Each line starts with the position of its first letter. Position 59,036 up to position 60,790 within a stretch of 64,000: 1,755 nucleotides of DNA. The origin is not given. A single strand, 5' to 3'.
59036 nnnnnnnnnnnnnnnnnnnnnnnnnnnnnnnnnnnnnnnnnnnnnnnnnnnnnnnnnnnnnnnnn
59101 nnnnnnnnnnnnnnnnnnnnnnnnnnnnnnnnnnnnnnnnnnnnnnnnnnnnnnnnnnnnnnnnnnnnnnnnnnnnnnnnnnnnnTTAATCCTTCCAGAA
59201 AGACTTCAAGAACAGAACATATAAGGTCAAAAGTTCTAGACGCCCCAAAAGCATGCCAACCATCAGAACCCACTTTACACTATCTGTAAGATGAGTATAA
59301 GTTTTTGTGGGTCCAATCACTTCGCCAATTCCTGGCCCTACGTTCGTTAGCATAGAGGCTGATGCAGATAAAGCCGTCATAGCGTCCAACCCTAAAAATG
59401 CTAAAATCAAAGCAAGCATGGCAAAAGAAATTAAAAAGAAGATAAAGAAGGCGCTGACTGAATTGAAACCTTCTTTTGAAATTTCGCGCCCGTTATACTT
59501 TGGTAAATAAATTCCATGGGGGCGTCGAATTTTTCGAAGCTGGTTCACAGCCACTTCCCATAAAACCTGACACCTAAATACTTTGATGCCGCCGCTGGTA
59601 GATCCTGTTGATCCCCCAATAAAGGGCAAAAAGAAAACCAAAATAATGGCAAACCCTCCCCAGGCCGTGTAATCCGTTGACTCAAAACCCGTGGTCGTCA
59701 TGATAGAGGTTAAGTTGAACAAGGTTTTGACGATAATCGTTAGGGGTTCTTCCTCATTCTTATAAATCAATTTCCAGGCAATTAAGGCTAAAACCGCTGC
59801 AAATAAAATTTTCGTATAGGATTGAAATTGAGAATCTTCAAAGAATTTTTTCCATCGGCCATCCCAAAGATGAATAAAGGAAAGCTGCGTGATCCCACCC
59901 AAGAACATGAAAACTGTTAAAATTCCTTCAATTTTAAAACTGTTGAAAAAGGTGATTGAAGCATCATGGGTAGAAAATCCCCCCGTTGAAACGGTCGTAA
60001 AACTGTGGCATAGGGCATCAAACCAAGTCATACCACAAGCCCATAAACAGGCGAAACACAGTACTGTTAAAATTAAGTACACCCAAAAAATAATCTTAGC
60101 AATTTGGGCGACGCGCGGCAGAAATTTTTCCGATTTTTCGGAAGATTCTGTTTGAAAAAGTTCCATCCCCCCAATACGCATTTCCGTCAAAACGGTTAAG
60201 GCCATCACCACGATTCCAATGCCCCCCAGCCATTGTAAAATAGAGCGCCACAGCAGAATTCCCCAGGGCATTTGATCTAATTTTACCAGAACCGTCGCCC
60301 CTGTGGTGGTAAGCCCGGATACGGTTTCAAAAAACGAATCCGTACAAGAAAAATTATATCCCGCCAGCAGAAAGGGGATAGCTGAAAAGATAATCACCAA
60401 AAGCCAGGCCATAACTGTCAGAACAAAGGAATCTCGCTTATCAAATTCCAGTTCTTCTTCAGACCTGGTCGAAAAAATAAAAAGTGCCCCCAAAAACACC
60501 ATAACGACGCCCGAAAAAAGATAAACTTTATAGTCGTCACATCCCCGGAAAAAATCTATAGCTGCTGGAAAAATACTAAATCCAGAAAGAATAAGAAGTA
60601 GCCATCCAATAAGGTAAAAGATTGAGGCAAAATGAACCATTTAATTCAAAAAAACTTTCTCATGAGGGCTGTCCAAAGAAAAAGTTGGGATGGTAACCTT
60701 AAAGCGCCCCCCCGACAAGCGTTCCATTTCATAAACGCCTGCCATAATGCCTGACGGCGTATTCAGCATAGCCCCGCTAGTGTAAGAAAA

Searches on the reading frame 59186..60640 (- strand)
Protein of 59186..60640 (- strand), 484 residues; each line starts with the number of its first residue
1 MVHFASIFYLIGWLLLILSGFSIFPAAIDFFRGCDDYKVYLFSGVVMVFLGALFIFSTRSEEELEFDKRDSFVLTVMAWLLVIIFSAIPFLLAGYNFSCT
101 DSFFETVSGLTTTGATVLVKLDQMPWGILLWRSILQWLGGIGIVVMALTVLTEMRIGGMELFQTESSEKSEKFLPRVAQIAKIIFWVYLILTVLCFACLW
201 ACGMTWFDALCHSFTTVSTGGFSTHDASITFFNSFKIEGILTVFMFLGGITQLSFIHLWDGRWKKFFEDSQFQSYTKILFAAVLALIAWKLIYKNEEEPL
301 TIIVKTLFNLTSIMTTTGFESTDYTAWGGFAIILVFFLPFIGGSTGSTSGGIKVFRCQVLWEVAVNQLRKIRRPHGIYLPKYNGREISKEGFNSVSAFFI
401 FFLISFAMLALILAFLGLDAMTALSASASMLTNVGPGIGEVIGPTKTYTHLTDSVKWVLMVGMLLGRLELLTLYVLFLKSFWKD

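Call 14: search_protein_families(library=pfam, proteins=[window:59186-60640:-], max_evalue=0.001)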
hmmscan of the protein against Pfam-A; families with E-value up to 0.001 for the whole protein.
window:59186-60640:- (484 aa): 1 family
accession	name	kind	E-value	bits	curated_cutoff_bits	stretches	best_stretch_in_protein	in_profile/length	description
PF02386.22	TrkH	-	1.8e-58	198.7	27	2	44-251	9-233/502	Cation transport protein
